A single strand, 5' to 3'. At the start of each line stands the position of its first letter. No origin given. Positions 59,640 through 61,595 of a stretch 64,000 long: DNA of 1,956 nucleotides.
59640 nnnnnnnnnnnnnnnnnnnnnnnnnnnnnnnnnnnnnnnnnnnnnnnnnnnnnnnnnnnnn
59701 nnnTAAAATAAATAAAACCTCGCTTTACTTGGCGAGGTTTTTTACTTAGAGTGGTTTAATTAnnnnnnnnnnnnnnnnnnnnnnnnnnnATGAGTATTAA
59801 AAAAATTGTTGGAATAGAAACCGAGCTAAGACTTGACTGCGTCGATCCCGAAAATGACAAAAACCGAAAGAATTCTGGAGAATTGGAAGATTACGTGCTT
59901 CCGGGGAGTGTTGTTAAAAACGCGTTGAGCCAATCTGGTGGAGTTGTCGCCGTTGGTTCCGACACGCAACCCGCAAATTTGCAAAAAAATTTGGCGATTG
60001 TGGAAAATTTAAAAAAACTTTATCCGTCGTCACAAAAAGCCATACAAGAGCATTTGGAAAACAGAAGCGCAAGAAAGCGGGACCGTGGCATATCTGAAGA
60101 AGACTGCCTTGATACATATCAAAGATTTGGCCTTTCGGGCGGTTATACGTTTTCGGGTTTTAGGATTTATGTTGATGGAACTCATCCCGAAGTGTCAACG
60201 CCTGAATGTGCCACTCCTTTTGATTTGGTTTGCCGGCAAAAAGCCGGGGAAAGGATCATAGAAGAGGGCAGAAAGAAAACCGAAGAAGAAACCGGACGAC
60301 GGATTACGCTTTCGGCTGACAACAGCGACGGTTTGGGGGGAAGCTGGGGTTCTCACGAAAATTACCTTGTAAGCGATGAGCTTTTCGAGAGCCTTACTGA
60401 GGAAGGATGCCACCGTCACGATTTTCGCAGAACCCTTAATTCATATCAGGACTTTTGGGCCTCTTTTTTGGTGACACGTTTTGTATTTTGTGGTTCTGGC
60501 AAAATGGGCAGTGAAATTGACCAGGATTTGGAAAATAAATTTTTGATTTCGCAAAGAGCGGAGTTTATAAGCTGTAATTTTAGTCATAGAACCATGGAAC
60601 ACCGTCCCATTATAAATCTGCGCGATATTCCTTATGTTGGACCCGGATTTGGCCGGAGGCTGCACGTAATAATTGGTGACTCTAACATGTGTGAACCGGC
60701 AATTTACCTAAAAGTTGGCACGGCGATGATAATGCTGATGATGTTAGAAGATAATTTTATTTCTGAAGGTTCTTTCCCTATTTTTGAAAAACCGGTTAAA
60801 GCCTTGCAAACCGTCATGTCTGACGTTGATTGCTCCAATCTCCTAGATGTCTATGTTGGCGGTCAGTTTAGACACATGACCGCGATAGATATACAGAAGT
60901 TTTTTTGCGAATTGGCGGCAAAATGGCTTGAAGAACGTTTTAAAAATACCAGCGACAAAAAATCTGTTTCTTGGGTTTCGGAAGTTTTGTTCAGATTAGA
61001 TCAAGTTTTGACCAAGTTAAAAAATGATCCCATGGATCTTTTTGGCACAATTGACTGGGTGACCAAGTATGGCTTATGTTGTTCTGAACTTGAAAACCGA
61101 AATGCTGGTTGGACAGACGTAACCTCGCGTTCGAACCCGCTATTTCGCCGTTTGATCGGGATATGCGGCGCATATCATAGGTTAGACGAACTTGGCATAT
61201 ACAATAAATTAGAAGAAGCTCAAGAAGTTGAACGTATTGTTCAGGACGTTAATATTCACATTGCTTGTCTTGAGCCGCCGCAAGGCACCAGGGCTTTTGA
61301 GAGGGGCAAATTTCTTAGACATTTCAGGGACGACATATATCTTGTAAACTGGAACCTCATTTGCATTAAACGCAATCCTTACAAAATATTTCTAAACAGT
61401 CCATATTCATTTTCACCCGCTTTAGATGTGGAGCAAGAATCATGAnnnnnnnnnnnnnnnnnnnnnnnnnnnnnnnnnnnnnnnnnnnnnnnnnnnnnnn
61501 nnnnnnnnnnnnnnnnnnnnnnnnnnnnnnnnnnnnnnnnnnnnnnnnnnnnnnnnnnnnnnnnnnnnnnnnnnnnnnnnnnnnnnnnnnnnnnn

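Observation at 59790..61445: PafA/Dop paralogue with ETEYG to ETELRL substitution and extra length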

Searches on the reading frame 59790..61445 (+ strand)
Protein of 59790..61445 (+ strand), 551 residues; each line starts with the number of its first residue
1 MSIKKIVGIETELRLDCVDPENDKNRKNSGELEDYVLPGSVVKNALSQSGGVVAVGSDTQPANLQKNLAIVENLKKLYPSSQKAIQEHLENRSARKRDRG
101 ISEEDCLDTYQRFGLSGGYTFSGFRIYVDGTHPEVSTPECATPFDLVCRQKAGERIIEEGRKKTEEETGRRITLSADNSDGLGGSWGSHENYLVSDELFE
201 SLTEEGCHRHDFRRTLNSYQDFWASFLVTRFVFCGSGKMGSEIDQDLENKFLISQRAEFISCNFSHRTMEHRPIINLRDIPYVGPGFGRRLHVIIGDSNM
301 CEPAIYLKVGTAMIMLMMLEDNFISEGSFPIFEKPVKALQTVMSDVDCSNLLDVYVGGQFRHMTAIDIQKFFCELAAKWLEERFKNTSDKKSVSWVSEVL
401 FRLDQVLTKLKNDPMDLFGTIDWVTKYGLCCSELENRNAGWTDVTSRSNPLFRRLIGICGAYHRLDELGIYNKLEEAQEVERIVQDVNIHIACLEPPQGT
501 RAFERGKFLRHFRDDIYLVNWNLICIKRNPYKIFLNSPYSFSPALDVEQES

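Call 3: search_protein_families(library=pfam, proteins=[window:59790-61445:+], max_evalue=0.01)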
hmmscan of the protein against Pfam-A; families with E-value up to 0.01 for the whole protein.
window:59790-61445:+ (551 aa): 1 family
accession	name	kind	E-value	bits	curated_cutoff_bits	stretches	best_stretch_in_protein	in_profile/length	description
PF03136.20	Pup_ligase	-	8.7e-93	312.1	25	1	5-523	1-439/441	Pup-ligase protein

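Call 4: search_protein_families(library=ncbifam, proteins=[window:59790-61445:+], max_evalue=0.01)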
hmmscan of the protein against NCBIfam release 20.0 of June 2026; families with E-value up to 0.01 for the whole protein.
window:59790-61445:+ (551 aa): 2 families
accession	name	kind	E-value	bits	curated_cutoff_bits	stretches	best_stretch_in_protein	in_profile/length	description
TIGR03688.1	depupylase_Dop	equivalog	7.6e-74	249.2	492.3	1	113-528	78-457/485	depupylase/deamidase Dop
TIGR03686.1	pupylate_PafA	equivalog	8.5e-63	212.6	551.3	1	117-539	43-443/457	Pup--protein ligase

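Call 6: search_solved_structures(query=window:59790-61445:+, show_alignments=3)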
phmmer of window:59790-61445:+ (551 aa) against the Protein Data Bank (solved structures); distinct sequences matched with E-value up to 0.001: 5.
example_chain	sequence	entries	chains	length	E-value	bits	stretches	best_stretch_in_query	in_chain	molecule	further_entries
4b0r_A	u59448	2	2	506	6.1e-63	216.2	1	109-525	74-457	DEAMIDASE-DEPUPYLASE DOP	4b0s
5lrt_A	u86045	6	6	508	6.2e-63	216.2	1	109-525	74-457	Depupylase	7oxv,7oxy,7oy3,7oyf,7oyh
9cku_G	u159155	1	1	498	7.2e-50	173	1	114-524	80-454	Pup deamidase/depupylase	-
4b0t_A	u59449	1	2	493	2.8e-39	138.1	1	110-540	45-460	PUP--PROTEIN LIGASE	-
4bjr_A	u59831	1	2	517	1.4e-38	135.8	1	110-540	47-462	PUP--PROTEIN LIGASE, PROKARYOTIC UBIQUITIN-LIKE PROTEIN PUP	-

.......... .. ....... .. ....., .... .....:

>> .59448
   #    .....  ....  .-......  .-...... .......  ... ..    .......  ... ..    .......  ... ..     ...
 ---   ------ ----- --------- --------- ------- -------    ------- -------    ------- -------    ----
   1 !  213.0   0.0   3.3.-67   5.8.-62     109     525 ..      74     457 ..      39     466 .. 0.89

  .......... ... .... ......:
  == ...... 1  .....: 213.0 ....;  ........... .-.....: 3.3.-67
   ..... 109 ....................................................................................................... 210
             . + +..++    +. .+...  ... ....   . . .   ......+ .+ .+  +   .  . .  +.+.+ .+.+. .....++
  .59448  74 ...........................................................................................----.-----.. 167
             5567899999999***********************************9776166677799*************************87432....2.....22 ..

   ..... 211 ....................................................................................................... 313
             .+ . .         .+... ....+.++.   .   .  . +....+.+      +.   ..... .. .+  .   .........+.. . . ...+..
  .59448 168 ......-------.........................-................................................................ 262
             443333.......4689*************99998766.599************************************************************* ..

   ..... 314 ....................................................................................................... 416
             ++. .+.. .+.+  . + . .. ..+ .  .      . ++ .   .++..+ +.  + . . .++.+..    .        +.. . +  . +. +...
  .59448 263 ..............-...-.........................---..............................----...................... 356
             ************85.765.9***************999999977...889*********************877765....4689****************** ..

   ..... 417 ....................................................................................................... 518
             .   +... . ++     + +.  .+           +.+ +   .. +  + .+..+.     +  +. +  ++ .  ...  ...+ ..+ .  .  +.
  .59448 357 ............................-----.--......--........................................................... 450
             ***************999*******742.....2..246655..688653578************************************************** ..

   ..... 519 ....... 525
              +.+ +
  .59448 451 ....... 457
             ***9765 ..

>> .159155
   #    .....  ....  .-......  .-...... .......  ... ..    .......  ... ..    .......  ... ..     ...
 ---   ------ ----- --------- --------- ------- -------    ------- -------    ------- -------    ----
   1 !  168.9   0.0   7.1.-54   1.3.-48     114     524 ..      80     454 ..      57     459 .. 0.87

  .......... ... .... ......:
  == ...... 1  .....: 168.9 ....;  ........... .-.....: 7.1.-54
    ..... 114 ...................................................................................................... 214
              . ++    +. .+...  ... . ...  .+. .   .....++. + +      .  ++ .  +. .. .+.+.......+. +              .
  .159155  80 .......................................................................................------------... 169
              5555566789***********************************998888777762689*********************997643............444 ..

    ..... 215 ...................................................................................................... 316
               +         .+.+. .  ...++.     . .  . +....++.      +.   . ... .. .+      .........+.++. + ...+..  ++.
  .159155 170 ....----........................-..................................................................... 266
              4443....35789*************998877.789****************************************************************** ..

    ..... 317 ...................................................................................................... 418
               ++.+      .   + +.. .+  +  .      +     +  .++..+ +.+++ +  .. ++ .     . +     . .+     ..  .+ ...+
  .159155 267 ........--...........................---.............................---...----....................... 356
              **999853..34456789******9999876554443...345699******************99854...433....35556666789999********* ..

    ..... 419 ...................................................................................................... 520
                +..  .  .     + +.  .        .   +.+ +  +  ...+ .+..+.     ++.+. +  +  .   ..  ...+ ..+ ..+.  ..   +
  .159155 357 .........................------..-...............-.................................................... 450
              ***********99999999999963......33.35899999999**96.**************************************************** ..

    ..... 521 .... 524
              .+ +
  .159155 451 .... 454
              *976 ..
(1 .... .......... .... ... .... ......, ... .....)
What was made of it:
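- PDB phmmer 216 vs 138 bits (call 6).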
